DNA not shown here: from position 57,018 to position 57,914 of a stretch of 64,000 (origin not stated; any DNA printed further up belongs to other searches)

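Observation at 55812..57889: Low-GC two-gene cassette (ABC-type ATPase + small PD-(D/E)xK-like protein) bracketed by promoter-bearing direct repeats: candidate undescribed defence module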

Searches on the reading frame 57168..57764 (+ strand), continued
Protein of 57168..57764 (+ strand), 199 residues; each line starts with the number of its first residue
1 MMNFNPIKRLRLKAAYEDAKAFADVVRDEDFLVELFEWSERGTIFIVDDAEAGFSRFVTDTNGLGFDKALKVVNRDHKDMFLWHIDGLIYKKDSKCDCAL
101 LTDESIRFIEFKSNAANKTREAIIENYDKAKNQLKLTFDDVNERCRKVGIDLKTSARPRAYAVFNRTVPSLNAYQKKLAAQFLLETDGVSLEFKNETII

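Call 53: search_protein_families(library=pfam, alignment_id=A4, max_evalue=0.00001)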
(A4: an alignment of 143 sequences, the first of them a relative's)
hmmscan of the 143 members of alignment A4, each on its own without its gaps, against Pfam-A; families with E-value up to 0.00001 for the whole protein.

A. member 1, L083:3-1673:- (557 aa): 0 families

B. families by the number of members that match (of 143 scanned): 135 families (the first 25 are shown)
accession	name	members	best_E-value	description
PF13175.12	AAA_15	4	7.2e-31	AAA ATPase domain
PF13692.12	Glyco_trans_1_4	4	3.2e-29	Glycosyl transferases group 1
PF13304.12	AAA_21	4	1.4e-19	AAA domain, putative AbiEii toxin, Type IV TA system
PF01041.23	DegT_DnrJ_EryC1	3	4.9e-79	DegT/DnrJ/EryC1/StrS aminotransferase family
PF09820.16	AAA-ATPase_like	3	1.5e-73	Predicted AAA-ATPase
PF13151.12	DUF3990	3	3e-48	Protein of unknown function (DUF3990)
PF13173.12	AAA_14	3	1.4e-35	AAA domain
PF00534.26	Glycos_transf_1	3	2.1e-33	Glycosyl transferases group 1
PF13439.12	Glyco_transf_4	3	3.5e-16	Glycosyltransferase Family 4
PF02350.25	Epimerase_2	2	2.2e-74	UDP-N-acetylglucosamine 2-epimerase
PF01370.27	Epimerase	2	7.5e-57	NAD dependent epimerase/dehydratase family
PF16363.11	GDP_Man_Dehyd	2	5.4e-53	GDP-mannose 4,6 dehydratase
PF13366.12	PDDEXK_3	2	3.7e-41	PD-(D/E)XK nuclease superfamily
PF00535.33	Glycos_transf_2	2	2.9e-39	Glycosyl transferase family 2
PF03721.20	UDPG_MGDP_dh_N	2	7.6e-32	UDP-glucose/GDP-mannose dehydrogenase family, NAD binding domain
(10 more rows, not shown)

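Call 56: search_protein_families(library=padloc, proteins=[L116:2865-4031:+, L116:4041-4712:+, L116:4765-5256:+, L105:7661-8989:+, L105:8996-9619:+, L141:4069-4941:+, L141:4946-5527:+, L140:7822-9768:+, L096:7131-8372:-, L105:2467-3627:-], max_evalue=0.001)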
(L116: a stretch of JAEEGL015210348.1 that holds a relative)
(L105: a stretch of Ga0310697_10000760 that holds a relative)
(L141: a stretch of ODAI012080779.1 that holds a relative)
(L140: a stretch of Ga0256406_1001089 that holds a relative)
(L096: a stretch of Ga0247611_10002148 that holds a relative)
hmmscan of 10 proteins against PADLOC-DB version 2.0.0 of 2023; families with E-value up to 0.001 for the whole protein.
L116:2865-4031:+ (389 aa): 114 families (the best 25 are shown)
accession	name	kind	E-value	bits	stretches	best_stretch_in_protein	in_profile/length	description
PDLC04570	PDC-M31A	-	7.3e-64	214.3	1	1-387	1-394/395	-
PDLC04541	PDC-M25A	-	1.4e-30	104.6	1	1-362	1-337/380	-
PDLC02979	AriA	-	4.4e-25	87.3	2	275-334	308-372/373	-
PDLC04176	HEC-01A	-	1.6e-24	85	1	2-385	3-369/371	-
PDLC04178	HEC-01A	-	4.2e-24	83.3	1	2-368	9-361/399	-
PDLC03878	NsnB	-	2.5e-22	78.1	1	1-345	1-291/345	-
PDLC04182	HEC-01A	-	1.5e-21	74.9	1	2-381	4-399/406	-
PDLC02335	AbiLi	-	4.4e-21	73.3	1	1-387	49-286/326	AbiLi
PDLC02980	AriA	-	1.5e-20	72.4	1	23-336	1-304/304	-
PDLC04393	PDC-M07A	-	5.9e-20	69.7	2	1-146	1-149/435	-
PDLC04392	PDC-M07A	-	6.6e-20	69.6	2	1-59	1-59/432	-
PDLC04175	HEC-01A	-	1.4e-19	68.4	1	2-385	6-361/363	-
PDLC04179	HEC-01A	-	8.4e-19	66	2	1-43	1-43/459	-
PDLC04389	PDC-M07A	-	1.2e-18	65.4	2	2-60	6-64/443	-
PDLC04391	PDC-M07A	-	1.4e-18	65.1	1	1-354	1-367/412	-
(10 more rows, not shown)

L116:4041-4712:+ (224 aa): 2 families
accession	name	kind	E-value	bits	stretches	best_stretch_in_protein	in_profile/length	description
PDLC04571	PDC-M31B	-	1.4e-09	36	1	3-85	5-89/233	-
PDLC04573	PDC-M31B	-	2.1e-09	35.5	1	1-83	1-84/241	-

L116:4765-5256:+ (164 aa): 0 families

L105:7661-8989:+ (443 aa): 105 families (the best 25 are shown)
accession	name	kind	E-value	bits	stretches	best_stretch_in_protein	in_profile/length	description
PDLC02979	AriA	-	8.3e-37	125.8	1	1-348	3-372/373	-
PDLC03878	NsnB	-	1.3e-22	79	1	1-433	2-340/345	-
PDLC02980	AriA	-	2.8e-18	64.9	1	23-350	2-304/304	-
PDLC04562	PDC-M29A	-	6.6e-18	63.1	2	308-439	276-403/410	-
PDLC04710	PDC-M56A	-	1.7e-17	61.5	2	1-43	1-43/382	-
PDLC00075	GajA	-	1.3e-15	55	2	296-353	261-314/536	AAA ATPase domain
PDLC04033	PD-T4-4_A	-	6.7e-14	49.9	1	247-364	269-385/460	-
PDLC00067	GajA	-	6.7e-14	49.3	2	309-351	310-348/604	AAA ATPase domain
PDLC02335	AbiLi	-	1.3e-13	48.8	1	6-353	55-244/326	AbiLi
PDLC00290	PtuA1|PtuA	-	3.4e-13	47.7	1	281-358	246-322/414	AAA ATPase domain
PDLC04178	HEC-01A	-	4.7e-13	46.9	2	308-351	292-333/399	-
PDLC02358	Old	-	1.8e-12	44.9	2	2-79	5-82/578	Old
PDLC00091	GajA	-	4.3e-12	43.7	1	308-351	301-344/627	AAA ATPase domain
PDLC00093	GajA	-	9.9e-12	42.3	1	308-369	386-458/736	AAA ATPase domain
PDLC04541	PDC-M25A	-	1.2e-11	42.3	2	2-54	3-55/380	-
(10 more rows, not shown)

L105:8996-9619:+ (208 aa): 1 family
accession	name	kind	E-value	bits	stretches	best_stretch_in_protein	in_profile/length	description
PDLC04563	PDC-M29B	-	0.00018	19.7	1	102-202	71-156/164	-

L141:4069-4941:+ (291 aa): 25 families
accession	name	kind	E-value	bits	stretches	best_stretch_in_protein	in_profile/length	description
PDLC04562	PDC-M29A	-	1.4e-32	111.5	1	7-243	103-321/410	-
PDLC04182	HEC-01A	-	2.8e-09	34.4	1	197-273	309-381/406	-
PDLC02979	AriA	-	1.5e-07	29.5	1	188-240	322-373/373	-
PDLC02915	ATPase-Toprim_I-B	-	2e-06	24.9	1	195-267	257-325/623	-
PDLC00083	GajA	-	4.3e-06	23.4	1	190-239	290-338/639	AAA ATPase domain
PDLC00285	PtuA1|PtuA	-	2.3e-05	21.8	1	192-245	282-335/432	AAA ATPase domain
PDLC00066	GajA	-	3.6e-05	20.5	1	197-243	282-324/567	AAA ATPase domain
PDLC00070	GajA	-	4.2e-05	20.4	1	157-239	289-336/596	AAA ATPase domain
PDLC00273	PtuA1|PtuA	-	6.9e-05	20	1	192-271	222-297/375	AAA ATPase domain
PDLC04214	HEC-02A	-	7.4e-05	20.2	1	193-245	237-287/338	-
PDLC04033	PD-T4-4_A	-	7.7e-05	20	1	186-245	318-378/460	-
PDLC00071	GajA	-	0.0001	19.3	1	191-239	271-321/588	AAA ATPase domain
PDLC00096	GajA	-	0.00011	19.1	1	158-239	269-336/630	AAA ATPase domain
PDLC00274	PtuA1|PtuA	-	0.00016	19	1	191-240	303-349/438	AAA ATPase domain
PDLC04032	PD-T4-4_A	-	0.00017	18.7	1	184-241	337-392/474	-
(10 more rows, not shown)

L141:4946-5527:+ (194 aa): 0 families

L140:7822-9768:+ (649 aa): 2 families
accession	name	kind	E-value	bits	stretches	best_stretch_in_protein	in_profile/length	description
PDLC05039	PDC-S56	-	3.5e-157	522.8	1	3-641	4-642/649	-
PDLC05038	PDC-S56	-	1e-33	115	2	489-642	420-571/578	-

L096:7131-8372:- (414 aa): 0 families

L105:2467-3627:- (387 aa): 0 families

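Call 57: search_protein_families(library=pfam, proteins=[L116:2865-4031:+, L116:4041-4712:+, L116:4765-5256:+, L105:7661-8989:+, L105:8996-9619:+, L141:4069-4941:+, L141:4946-5527:+, L140:7822-9768:+, L096:7131-8372:-, L105:2467-3627:-], max_evalue=0.001)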
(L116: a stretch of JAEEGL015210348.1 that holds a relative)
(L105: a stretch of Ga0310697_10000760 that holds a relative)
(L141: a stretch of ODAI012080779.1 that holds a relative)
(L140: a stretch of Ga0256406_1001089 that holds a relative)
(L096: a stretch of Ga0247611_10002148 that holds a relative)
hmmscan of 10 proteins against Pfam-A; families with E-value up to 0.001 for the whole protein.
L116:2865-4031:+ (389 aa): 4 families
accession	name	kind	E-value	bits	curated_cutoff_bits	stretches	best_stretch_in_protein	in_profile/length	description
PF13304.12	AAA_21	-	1.4e-19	71.7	27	1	23-336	1-304/304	AAA domain, putative AbiEii toxin, Type IV TA system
PF13175.12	AAA_15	-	2.2e-17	64.2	32.1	1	1-334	1-373/374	AAA ATPase domain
PF02463.25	SMC_N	-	4e-11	43.2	40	1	1-42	1-45/220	RecF/RecN/SMC N terminal domain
PF13476.12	AAA_23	-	1.2e-08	36.3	27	1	5-122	2-122/201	AAA domain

L116:4041-4712:+ (224 aa): 0 families

L116:4765-5256:+ (164 aa): 1 family
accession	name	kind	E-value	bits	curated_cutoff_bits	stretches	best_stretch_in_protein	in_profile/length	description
PF05635.17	23S_rRNA_IVP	-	2.3e-24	86.1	33.8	1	47-149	6-105/106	23S rRNA-intervening sequence protein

L105:7661-8989:+ (443 aa): 3 families
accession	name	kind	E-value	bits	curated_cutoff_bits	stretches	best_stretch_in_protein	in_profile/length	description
PF13175.12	AAA_15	-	7.2e-31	108.6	32.1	1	2-348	4-373/374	AAA ATPase domain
PF13304.12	AAA_21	-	4.6e-16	60.2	27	1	270-350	227-304/304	AAA domain, putative AbiEii toxin, Type IV TA system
PF02463.25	SMC_N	-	0.00066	19.6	40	0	2-43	3-47/220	RecF/RecN/SMC N terminal domain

L105:8996-9619:+ (208 aa): 0 families

L141:4069-4941:+ (291 aa): 1 family
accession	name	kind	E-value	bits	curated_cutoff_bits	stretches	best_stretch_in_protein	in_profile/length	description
PF13175.12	AAA_15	-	0.00026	21.2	32.1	1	191-239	326-373/374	AAA ATPase domain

L141:4946-5527:+ (194 aa): 0 families

L140:7822-9768:+ (649 aa): 0 families

L096:7131-8372:- (414 aa): 0 families

L105:2467-3627:- (387 aa): 1 family
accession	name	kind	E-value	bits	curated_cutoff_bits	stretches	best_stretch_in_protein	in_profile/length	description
PF13481.12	AAA_25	-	1.2e-15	58.1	27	1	54-216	29-194/195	AAA domain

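Call 68: fold_search(model_id=the predicted structure, library=viral)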
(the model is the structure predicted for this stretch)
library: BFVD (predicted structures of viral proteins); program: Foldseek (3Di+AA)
matches with E <= 10: 490; with E <= 0.001: 0
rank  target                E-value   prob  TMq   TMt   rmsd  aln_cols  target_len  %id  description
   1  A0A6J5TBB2            1.7e-02  0.63  0.26  0.09   9.9       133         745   10  SGNH_hydrolase domain containing protein [uncultured Caudovirales phage]
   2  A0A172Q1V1            8.0e-02  0.14  0.24  0.25  20.4       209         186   12  Uncharacterized protein [Escherichia phage MX01]
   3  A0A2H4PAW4            1.1e-01  0.41  0.24  0.09   5.9       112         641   16  (no name in the UniProt tables at hand)
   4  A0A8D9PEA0            1.5e-01  0.23  0.16  0.17   9.7       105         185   12  Endonuclease Like Protein [Bacteriophage sp.]
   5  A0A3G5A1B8            1.6e-01  0.60  0.31  0.30   5.5       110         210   10  Uncharacterized protein [Harvfovirus sp.]
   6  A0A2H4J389            1.6e-01  0.35  0.25  0.15  10.5       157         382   13  Type VII secretion protein [uncultured Caudovirales phage]
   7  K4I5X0                1.7e-01  0.28  0.23  0.22   7.1        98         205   12  Uncharacterized protein [Salmonella phage STML-198]
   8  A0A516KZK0            1.8e-01  0.60  0.31  0.23   8.3       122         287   12  (no name in the UniProt tables at hand)
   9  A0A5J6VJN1            2.1e-01  0.28  0.24  0.22   6.9       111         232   14  ERCC4 domain-containing protein EP364R [Megaviridae environmental sample]
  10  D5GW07                2.2e-01  0.04  0.16  0.09  23.5       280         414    9  ISCaje1 transposase [Campylobacter phage CPt10]
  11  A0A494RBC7            2.4e-01  0.28  0.21  0.27   6.2        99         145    8  (no name in the UniProt tables at hand)
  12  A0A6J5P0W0            2.4e-01  0.28  0.23  0.19   6.4       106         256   11  HTH_XRE domain containing protein [uncultured Caudovirales phage]
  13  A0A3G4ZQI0            2.4e-01  0.21  0.27  0.28   7.0       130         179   12  Uncharacterized protein [Terrestrivirus sp.]
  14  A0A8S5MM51            2.4e-01  0.18  0.19  0.25   7.9       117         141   14  Hydrolase [Podoviridae sp. ctlpi2]
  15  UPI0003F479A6         2.5e-01  0.18  0.22  0.21  14.8       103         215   11  (no name look-up for this kind of identifier)
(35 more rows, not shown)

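Call 69: search_solved_structures(query=A3, max_evalue=10, show_alignments=5)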
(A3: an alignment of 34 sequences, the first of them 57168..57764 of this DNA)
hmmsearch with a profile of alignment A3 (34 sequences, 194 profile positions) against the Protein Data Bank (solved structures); distinct sequences matched with E-value up to 10: 3.
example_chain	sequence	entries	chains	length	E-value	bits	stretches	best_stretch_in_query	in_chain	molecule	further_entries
2bez_C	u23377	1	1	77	0.98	12.2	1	109-143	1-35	Spike glycoprotein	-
5zvm_A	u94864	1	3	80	1.1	12.1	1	109-143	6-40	Spike glycoprotein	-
1wyy_A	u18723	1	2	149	2.6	10.8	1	109-142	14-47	E2 Glycoprotein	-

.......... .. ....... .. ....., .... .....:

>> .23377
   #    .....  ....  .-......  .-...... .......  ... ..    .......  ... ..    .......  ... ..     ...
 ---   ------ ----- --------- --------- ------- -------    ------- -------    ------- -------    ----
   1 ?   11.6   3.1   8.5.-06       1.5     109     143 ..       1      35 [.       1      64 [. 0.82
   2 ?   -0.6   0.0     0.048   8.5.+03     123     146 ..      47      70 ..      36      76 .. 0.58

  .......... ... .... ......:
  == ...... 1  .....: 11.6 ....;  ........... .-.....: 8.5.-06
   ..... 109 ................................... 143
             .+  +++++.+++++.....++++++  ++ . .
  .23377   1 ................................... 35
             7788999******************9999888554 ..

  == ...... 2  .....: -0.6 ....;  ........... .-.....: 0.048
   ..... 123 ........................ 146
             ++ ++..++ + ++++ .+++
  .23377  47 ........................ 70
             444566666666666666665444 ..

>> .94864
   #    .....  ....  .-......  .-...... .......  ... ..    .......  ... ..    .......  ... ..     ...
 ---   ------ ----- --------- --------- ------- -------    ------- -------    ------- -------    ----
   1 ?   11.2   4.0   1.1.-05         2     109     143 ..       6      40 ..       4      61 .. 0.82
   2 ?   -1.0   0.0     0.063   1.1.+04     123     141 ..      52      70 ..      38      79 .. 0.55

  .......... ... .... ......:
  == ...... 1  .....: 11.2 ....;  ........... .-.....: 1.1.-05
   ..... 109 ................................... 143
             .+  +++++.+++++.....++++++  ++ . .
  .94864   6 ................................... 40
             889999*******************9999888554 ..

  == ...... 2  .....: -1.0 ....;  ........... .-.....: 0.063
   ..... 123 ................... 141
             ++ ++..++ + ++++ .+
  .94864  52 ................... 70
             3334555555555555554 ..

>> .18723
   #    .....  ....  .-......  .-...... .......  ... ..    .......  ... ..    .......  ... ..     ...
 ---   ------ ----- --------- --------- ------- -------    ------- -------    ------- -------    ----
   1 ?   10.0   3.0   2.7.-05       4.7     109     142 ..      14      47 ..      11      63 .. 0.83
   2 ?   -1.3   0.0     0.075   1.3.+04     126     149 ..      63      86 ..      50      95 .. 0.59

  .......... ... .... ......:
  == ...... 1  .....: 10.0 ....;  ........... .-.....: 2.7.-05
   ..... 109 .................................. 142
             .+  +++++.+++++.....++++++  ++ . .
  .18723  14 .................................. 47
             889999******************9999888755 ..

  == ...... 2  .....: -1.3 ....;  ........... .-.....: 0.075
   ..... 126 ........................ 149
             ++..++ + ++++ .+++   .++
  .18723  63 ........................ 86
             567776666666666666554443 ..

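Call 84: list_cluster_members(proteins=[P0190, P0199, P0207, P0215, P0245, P0266, P0281, P0303, P0320, P0330])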
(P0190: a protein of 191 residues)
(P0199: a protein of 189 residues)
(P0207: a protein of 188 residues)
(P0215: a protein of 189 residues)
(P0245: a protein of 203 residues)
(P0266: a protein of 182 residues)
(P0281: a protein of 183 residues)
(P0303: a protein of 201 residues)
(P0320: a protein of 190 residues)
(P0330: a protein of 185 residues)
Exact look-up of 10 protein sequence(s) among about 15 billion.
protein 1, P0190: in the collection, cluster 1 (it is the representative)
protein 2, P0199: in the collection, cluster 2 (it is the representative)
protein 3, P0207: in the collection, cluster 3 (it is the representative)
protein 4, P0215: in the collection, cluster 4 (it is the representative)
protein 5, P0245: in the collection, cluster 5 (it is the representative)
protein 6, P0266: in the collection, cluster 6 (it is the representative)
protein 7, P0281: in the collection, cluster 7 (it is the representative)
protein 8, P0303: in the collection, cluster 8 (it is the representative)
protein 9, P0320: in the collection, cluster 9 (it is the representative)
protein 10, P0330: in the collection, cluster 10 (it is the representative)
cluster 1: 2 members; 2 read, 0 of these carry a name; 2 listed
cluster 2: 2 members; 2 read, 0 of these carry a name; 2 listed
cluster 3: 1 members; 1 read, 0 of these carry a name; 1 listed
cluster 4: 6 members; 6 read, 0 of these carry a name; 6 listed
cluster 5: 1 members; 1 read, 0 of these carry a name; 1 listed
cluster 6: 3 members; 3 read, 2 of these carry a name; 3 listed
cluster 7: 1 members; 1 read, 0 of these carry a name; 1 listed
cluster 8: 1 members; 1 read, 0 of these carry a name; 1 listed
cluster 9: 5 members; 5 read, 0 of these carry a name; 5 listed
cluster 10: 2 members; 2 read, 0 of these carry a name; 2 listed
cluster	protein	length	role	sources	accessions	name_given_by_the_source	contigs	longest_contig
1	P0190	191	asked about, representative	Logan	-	-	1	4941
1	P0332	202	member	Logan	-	-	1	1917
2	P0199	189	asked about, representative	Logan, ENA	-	-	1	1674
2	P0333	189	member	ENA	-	-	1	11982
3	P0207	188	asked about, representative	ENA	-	-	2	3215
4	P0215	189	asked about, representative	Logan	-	-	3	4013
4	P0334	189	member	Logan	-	-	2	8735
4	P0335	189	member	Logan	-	-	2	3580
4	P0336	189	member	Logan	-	-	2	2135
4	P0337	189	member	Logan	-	-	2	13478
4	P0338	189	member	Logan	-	-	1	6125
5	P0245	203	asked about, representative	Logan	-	-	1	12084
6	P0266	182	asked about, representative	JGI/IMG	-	hypothetical protein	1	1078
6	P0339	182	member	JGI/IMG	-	hypothetical protein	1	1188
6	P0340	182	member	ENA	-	-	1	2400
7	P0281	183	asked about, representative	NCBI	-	-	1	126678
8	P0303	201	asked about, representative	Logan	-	-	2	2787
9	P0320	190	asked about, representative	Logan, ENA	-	-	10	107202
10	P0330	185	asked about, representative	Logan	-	-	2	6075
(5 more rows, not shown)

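Call 85: find_encoding_contigs(protein=P0281, flank=6000, max_places=2)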
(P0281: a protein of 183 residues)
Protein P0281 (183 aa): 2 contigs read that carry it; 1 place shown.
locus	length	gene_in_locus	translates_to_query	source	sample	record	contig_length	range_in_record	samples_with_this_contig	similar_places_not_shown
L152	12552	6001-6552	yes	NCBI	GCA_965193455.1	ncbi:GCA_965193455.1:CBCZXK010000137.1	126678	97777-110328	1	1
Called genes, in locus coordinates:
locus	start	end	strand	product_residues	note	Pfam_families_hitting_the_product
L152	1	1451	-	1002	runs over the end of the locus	PF07494:Reg_prop (faint), PF02518:HATPase_c (faint), PF06580:His_kinase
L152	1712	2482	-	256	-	PF13385:Laminin_G_3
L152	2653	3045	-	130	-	PF01042:Ribonuc_L-PSP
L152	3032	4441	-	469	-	-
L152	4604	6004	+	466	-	PF13175:AAA_15, PF13304:AAA_21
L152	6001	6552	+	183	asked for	-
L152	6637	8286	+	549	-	PF00342:PGI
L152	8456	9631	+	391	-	PF01408:GFO_IDH_MocA, PF02894:GFO_IDH_MocA_C, PF22725:GFO_IDH_MocA_C3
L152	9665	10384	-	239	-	PF19573:DUF6089 (weak)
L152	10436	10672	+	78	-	-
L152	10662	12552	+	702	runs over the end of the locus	PF00009:GTP_EFTU, PF03144:GTP_EFTU_D2, PF22042:EF-G_D2, PF14492:EFG_III, PF16658:RF3_C (weak), PF03764:EFG_IV, PF00679:EFG_C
